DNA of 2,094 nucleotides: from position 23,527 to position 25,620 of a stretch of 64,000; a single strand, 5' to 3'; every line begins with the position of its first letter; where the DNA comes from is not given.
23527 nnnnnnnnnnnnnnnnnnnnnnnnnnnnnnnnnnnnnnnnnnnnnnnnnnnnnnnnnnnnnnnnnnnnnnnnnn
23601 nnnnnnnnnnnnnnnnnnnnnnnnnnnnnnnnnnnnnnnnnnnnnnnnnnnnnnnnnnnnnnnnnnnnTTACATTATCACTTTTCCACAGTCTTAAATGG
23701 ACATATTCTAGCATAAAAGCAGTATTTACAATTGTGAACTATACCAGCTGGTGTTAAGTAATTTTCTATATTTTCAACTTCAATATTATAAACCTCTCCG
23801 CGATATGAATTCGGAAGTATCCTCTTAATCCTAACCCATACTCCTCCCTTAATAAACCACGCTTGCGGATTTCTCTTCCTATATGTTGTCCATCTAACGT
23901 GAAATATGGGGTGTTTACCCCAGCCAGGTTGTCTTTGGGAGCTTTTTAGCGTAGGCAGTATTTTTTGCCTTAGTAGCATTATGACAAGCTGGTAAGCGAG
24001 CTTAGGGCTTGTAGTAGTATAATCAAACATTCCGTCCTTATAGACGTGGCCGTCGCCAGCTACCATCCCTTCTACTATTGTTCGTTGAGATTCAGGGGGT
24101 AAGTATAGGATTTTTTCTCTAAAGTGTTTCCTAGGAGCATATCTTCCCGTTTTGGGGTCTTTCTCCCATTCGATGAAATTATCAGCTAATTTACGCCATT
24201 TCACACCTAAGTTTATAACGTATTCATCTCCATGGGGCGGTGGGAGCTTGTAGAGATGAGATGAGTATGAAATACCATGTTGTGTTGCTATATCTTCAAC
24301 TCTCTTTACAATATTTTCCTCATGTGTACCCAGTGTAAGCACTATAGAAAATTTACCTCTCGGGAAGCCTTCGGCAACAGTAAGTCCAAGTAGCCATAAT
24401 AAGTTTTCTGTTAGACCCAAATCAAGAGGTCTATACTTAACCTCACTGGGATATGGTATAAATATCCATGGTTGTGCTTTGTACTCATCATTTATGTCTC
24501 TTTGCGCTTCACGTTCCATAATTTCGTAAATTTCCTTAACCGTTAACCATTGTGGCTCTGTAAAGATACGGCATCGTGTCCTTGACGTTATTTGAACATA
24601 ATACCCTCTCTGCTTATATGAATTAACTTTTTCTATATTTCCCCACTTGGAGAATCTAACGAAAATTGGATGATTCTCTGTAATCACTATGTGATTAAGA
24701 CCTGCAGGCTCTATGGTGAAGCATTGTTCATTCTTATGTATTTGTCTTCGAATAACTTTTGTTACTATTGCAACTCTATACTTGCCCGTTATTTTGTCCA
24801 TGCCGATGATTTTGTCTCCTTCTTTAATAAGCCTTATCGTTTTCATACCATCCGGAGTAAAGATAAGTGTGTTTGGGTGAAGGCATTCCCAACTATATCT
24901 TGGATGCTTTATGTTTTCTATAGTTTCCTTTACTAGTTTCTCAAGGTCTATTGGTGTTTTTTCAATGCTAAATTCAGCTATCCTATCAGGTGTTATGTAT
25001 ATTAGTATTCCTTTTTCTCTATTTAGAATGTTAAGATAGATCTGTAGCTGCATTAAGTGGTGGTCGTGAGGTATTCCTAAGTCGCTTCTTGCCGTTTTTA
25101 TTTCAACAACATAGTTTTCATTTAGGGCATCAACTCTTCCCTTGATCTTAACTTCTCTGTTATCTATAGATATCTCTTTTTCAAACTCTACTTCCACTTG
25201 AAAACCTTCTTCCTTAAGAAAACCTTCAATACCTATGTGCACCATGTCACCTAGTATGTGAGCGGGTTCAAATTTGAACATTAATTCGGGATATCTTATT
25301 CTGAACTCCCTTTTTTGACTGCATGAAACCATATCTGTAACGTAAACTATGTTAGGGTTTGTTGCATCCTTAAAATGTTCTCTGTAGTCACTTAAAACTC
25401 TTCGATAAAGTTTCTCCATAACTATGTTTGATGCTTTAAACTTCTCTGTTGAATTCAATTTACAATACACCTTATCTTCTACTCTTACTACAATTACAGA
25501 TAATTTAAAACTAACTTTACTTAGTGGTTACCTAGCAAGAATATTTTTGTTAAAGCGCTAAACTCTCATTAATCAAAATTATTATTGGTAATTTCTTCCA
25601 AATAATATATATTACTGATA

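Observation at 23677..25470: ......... intein inserted in an orphan Cas4-family Fe-S nuclease, exactly at the first Cys of the Cx2Cx5C motif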

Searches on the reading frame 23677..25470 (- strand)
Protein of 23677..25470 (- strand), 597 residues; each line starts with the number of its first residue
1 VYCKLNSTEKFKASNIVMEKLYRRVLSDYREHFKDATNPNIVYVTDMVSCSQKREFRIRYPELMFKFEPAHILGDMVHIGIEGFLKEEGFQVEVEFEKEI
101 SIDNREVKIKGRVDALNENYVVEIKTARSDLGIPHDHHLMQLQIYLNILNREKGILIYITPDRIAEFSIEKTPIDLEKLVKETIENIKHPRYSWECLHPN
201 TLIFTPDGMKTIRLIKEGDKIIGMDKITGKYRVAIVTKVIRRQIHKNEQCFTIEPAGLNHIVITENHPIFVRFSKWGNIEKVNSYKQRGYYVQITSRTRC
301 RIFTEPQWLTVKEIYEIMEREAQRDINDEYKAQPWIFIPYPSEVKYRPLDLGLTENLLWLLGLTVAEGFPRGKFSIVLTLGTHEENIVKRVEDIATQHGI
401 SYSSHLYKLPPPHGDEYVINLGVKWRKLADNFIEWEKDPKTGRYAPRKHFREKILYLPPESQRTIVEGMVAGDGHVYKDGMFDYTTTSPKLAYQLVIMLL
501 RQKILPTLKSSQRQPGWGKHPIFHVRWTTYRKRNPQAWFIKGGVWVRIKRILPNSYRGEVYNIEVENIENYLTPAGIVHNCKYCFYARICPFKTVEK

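Call 4: search_protein_families(library=pfam, proteins=[window:23677-25470:-], max_evalue=1)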
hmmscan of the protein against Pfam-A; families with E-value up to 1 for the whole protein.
window:23677-25470:- (597 aa): 10 families
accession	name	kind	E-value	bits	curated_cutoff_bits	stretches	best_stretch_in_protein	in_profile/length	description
PF14890.11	Intein_splicing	-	7.2e-11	42.6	35.8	1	204-580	3-155/155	Intein splicing domain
PF14528.11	LAGLIDADG_3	-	1.1e-08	35.6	22.5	1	463-521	4-62/82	LAGLIDADG-like domain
PF12705.13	PDDEXK_1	-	7e-05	23.3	22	1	86-152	106-172/247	PD-(D/E)XK nuclease superfamily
PF13366.12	PDDEXK_3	-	0.00024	21.9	22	1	85-157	35-104/117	PD-(D/E)XK nuclease superfamily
PF07591.16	PT-HINT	-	0.00043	21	27.7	1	202-281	1-80/137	Pretoxin HINT domain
PF01930.23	Cas_Cas4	-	0.0046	17.5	22.7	1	94-187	46-131/160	Domain of unknown function DUF83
PF10715.16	REGB_T4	-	0.01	16.3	27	1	340-370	91-120/148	T4-page Endoribonuclease RegB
PF01079.26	Hint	-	0.011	15.8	29.7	1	195-273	12-90/213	Hint module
PF13403.11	Hint_2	-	0.013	16.3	28.4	1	196-247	2-55/147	Hint domain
PF03242.18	LEA_3a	-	0.095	13.6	24.7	1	432-451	63-82/98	Late embryogenesis abundant protein (LEA_3a subfamily)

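Call 6: find_homologous_proteins(query=window:23677-25470:-)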
Query window:23677-25470:- (597 aa): 5 proteins with E <= 0.001 among 7065 candidates.
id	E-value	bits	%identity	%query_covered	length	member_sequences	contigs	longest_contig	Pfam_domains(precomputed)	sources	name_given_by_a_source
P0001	0.0e+0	1396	100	100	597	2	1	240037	PF14528.12,PF14890.12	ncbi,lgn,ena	-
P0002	4.6e-283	958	66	99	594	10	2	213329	PF14528.12,PF14890.12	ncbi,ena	-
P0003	6.1e-282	955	68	99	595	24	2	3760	PF14528.12,PF14890.12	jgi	-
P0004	3.2e-10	57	27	65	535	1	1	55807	PF14528.12,PF14890.12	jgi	-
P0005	2.6e-7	48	27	38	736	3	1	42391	PF07591.16,PF14623.12,PF14528.12,PF14890.12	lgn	-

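Call 9: find_encoding_contigs(protein=P0002, flank=10000, max_places=4)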
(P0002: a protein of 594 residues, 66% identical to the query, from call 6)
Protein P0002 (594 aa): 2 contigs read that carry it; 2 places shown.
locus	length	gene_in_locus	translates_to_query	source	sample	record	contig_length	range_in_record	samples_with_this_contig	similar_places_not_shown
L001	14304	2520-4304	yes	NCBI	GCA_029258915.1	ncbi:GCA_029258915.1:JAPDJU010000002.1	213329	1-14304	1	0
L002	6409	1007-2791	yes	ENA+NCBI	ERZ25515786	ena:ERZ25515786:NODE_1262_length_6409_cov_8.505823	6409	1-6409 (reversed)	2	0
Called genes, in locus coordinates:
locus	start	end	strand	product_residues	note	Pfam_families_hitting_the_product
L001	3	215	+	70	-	?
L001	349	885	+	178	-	PF01078:Mg_chelatase (faint), PF05496:RuvB_N (faint), PF13191:AAA_16 (weak), PF00158:Sigma54_activat, PF00004:AAA, PF07724:AAA_2 (faint), PF07726:AAA_3, PF07728:AAA_5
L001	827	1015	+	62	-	PF01384:PHO4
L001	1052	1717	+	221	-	PF01865:PhoU_div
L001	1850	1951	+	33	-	-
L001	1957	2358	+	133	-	-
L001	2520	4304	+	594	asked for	PF14890:Intein_splicing, PF14528:LAGLIDADG_3 (faint)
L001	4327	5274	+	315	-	PF22082:TtuA_LIM_N, PF01171:ATP_bind_3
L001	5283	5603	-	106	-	-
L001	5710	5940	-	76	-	-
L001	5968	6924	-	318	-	PF00294:PfkB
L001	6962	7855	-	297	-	PF00296:Bac_luciferase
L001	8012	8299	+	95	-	-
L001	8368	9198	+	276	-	PF02625:XdhC_CoxI, PF02254:TrkA_N (weak), PF03435:Sacchrp_dh_NADP (weak), PF13478:XdhC_C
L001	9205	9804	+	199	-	PF02348:CTP_transf_3 (weak), PF12804:NTP_transf_3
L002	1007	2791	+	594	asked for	PF14890:Intein_splicing, PF14528:LAGLIDADG_3 (faint)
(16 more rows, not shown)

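Call 10: find_encoding_contigs(protein=P0001, flank=10000, max_places=3)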
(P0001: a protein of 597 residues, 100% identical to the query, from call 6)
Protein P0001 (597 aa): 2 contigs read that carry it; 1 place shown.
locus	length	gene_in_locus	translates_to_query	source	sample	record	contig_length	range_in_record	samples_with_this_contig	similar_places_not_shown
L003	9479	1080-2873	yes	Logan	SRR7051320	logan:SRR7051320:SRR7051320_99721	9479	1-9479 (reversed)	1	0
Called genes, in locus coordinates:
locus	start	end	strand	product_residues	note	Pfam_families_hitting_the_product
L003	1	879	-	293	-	?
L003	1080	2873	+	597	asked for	PF14890:Intein_splicing, PF14528:LAGLIDADG_3 (weak)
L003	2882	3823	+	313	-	PF22082:TtuA_LIM_N (weak), PF01171:ATP_bind_3, PF03054:tRNA_Me_trans (weak)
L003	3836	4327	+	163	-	PF06695:Sm_multidrug_ex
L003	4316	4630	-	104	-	-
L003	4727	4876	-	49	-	-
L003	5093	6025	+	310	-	PF00291:PALP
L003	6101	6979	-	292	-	PF13580:SIS_2 (faint), PF01380:SIS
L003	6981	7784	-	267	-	PF02634:FdhD-NarQ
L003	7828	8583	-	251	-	PF00294:PfkB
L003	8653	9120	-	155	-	-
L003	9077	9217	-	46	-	-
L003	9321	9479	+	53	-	?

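Call 17: list_cluster_members(proteins=[P0001, P0002, P0003, P0006, P0007, P0008, P0009, P0010])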
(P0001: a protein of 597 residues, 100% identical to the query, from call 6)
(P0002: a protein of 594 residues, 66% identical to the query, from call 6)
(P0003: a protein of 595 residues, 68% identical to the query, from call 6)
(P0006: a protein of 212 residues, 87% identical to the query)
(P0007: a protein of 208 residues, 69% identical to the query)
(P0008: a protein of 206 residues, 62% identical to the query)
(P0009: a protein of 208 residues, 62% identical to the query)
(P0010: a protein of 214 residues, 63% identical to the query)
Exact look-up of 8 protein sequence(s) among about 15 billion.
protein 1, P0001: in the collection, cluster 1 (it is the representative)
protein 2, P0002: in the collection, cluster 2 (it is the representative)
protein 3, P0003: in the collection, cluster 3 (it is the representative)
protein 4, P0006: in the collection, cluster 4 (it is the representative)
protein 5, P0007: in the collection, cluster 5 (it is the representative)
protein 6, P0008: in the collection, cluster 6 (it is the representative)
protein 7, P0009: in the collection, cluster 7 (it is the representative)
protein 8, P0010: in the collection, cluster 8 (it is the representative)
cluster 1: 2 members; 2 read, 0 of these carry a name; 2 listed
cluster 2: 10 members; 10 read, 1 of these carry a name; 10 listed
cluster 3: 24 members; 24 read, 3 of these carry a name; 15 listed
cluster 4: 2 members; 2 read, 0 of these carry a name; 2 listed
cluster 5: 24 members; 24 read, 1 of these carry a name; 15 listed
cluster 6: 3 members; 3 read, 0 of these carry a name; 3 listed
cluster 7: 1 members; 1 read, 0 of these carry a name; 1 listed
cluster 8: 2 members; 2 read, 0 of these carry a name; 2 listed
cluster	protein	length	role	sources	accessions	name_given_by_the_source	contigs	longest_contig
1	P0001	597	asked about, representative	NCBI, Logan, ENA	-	-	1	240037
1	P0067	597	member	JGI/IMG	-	-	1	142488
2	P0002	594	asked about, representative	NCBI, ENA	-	-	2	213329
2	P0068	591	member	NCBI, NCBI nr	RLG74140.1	MAG: hypothetical protein DRO23_07510 [Thermoprotei archaeon]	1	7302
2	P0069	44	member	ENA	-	-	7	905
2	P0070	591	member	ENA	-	-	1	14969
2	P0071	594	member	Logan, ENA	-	-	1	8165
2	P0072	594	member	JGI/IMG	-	-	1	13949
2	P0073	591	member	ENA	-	-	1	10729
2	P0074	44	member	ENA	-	-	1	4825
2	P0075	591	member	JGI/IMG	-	-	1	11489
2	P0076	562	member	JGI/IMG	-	-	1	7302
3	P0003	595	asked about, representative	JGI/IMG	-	-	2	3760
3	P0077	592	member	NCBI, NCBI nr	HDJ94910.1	MAG TPA: hypothetical protein ENG46_01060 [Acidilobales archaeon] | hypothetical protein [Acidilobales archaeon]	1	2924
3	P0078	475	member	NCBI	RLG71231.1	MAG: hypothetical protein DRO23_12325, partial [Thermoprotei archaeon]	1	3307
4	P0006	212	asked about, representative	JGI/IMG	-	-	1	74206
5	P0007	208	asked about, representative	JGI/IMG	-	-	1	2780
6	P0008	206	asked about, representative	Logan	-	-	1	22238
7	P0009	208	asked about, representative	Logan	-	-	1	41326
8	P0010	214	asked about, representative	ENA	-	-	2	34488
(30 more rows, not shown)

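Call 29: search_protein_representatives(protein=window:23677-25470:-)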
Query: 597 residues. Proteins with E-value up to 0.001 (for the whole library): 2388; up to 1e-10: 367; up to 1e-30: 15. The best 150 are listed.
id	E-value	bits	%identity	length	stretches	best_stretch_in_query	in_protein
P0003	2.0e-282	954.6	68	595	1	5-596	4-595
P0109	2.3e-67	244.3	37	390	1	192-590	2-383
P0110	4.7e-50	187.1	48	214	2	11-198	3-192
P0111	7.7e-49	183.1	42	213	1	4-197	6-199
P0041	1.9e-44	168.6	46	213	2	11-198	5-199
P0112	7.5e-35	136.9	44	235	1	17-203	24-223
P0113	1.4e-34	136.0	48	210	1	17-197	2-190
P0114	4.9e-34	134.2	32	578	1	38-591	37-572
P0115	7.0e-34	133.7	42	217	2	7-197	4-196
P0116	1.3e-33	132.9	42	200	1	36-206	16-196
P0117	3.8e-32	128.0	40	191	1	19-201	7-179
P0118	4.7e-32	127.7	43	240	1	16-198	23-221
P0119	2.2e-31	125.5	44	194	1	29-207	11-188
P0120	2.4e-31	125.3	42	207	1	39-207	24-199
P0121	2.9e-31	125.1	41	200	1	18-198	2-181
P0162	8.7e-22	93.8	30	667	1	111-592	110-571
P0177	2.9e-20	88.8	32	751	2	356-594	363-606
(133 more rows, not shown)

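Call 44: find_related_loci(query=window:23677-25470:-, collection=viral_contigs, flank=8000)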
Query window:23677-25470:- (597 aa) in viral_contigs; peptide patterns used: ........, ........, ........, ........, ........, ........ (x = any residue, [..] = any of these).
1 stretches matched a pattern, but none encodes a relative of the query by tblastn (E <= 1e-3).

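Call 45: find_encoding_contigs(protein=P0114, flank=8000, max_places=2)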
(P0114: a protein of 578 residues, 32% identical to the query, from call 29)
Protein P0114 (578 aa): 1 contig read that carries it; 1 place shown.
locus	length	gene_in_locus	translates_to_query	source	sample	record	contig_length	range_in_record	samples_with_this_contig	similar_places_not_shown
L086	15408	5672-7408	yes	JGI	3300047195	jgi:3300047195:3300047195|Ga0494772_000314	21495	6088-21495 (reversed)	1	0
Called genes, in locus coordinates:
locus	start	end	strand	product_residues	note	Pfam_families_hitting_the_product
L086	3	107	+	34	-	?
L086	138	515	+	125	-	-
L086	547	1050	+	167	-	-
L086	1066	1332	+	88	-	-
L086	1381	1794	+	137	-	-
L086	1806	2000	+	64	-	-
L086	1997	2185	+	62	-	-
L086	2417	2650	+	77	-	-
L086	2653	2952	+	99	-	-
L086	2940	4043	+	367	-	-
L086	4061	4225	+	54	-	-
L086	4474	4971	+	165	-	-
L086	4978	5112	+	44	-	-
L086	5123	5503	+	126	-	-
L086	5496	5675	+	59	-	PF12838:Fer4_7 (faint), PF12797:Fer4_2 (weak), PF12837:Fer4_6 (weak), PF13237:Fer4_10 (weak), PF00037:Fer4 (weak), PF13459:Fer4_15, PF14697:Fer4_21 (faint), PF13370:Fer4_13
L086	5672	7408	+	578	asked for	PF14528:LAGLIDADG_3 (weak)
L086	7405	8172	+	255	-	PF00145:DNA_methylase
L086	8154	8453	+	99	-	PF01870:Hjc (weak)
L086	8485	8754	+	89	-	-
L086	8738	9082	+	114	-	-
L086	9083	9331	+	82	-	-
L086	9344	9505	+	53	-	-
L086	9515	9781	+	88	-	-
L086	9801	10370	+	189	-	-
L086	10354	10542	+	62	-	-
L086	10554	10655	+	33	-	-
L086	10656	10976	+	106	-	-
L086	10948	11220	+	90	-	-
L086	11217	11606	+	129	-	-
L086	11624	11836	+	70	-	-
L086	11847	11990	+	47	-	-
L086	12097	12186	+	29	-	-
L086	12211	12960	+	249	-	-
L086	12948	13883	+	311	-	-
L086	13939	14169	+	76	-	-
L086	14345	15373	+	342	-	-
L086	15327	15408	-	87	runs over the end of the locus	-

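Call 46: find_encoding_contigs(protein=P0162, flank=8000, max_places=2)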
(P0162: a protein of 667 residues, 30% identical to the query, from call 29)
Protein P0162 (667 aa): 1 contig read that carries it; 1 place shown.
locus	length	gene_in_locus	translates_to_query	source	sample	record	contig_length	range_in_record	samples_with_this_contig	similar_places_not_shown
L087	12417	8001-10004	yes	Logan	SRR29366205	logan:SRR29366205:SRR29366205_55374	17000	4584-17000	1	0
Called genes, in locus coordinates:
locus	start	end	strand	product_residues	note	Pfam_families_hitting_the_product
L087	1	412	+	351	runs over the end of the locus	-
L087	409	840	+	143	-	-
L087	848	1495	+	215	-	-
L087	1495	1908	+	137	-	-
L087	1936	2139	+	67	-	-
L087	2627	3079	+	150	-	-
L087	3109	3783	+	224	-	-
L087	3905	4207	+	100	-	-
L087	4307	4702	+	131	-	-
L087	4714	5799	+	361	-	-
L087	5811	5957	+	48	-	-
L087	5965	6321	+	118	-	-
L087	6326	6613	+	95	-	-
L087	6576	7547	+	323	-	-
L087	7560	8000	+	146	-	-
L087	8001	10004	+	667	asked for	PF13403:Hint_2 (weak)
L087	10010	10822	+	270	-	-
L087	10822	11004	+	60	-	-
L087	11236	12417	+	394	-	?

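Call 51: search_dna_similar(query=P0177, collection=phages, mode=protein, max_rows=15)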
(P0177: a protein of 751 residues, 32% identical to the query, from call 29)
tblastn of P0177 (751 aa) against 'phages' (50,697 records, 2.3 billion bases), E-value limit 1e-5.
Records with a match: 3; places in all: 3; records where one place covers at least 80% of the query: 0.
Best place of each record, by identity: <60% 3.
By first word of the organism name: Lactobacillus 2; uncultured 1.
By host as written in the record: Lactobacillus plantarum 2; - 1.
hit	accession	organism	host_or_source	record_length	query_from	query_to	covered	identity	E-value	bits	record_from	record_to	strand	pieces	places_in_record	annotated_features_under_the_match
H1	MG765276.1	Lactobacillus phage Nyseid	Lactobacillus plantarum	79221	239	594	47%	24.4%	6e-8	63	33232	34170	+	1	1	DNA-cytosine methyltransferase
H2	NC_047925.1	Lactobacillus phage Nyseid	Lactobacillus plantarum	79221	239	594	47%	24.4%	6e-8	63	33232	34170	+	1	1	DNA methyltransferase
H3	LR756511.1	uncultured phage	metagenomic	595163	368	594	30%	24.1%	1e-7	62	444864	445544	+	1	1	record has no annotation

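Call 52: search_dna_similar(query=window:23677-25470:-, collection=phages, mode=protein, max_rows=15)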
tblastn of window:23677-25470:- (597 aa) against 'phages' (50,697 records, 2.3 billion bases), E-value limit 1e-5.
Records with a match: 17; places in all: 17; records where one place covers at least 80% of the query: 0.
Best place of each record, by identity: <60% 17.
By first word of the organism name: Betalipothrixvirus 10; Sulfolobus 5; Saccharolobus 2.
By host as written in the record: - 6; Acidianus convivator 3; Sulfolobus 2; Saccharolobus shibatae 1201-1 2; Sulfolobus islandicus 2; Acidianus uzoniensis 2.
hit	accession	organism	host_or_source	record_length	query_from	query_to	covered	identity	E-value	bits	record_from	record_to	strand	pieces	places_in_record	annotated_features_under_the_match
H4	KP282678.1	Sulfolobus monocaudavirus SMV4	Sulfolobus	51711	40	210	29%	39.6%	7e-30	132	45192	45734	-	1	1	hypothetical Conserved protein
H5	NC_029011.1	Sulfolobus monocaudavirus SMV4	Sulfolobus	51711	40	210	29%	39.6%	7e-30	132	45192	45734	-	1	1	hypothetical protein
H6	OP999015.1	Saccharolobus shibatae filamentous virus 3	Saccharolobus shibatae 1201-1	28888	42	178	23%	37.2%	3e-10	70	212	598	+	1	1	hypothetical protein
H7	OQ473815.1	Saccharolobus shibatae rod virus 2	Saccharolobus shibatae 1201-1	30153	42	178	23%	37.2%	3e-10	70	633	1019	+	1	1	CRISPR/Cas system associated protein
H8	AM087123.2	Betalipothrixvirus puteoliense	-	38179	40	170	22%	35.8%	3e-10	69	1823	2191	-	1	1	putative nuclease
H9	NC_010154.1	Betalipothrixvirus puteoliense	Acidianus convivator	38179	40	170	22%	35.8%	3e-10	69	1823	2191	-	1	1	CRISPR/Cas system associated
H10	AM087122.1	Betalipothrixvirus pezzuloense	-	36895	42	174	22%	34.3%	1e-9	68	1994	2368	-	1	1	conserved hypothetical protein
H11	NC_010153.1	Betalipothrixvirus pezzuloense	Acidianus convivator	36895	42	174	22%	34.3%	1e-9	68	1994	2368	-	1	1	CRISPR/Cas system associated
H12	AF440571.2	Sulfolobus islandicus filamentous virus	-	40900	42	186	24%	31.3%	2e-9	67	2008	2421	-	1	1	SIFV0006: hypothetical protein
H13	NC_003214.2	Sulfolobus islandicus filamentous virus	Sulfolobus islandicus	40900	42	186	24%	31.3%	2e-9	67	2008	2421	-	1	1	CRISPR/Cas system associated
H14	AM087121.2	Betalipothrixvirus pozzuoliense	-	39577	42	174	22%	33.8%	5e-10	69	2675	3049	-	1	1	putative nuclease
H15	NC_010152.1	Betalipothrixvirus pozzuoliense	Acidianus convivator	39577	42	174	22%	33.8%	5e-10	69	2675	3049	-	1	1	CRISPR/Cas system associated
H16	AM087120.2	Betalipothrixvirus acidiani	-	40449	42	174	22%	33.1%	3e-9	66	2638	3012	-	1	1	putative nuclease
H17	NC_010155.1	Betalipothrixvirus acidiani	-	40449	42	174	22%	33.1%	3e-9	66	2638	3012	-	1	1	CRISPR/Cas system associated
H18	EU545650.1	Betalipothrixvirus uzonense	Acidianus uzoniensis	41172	42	174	22%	32.8%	1e-10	71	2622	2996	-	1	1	putative nuclease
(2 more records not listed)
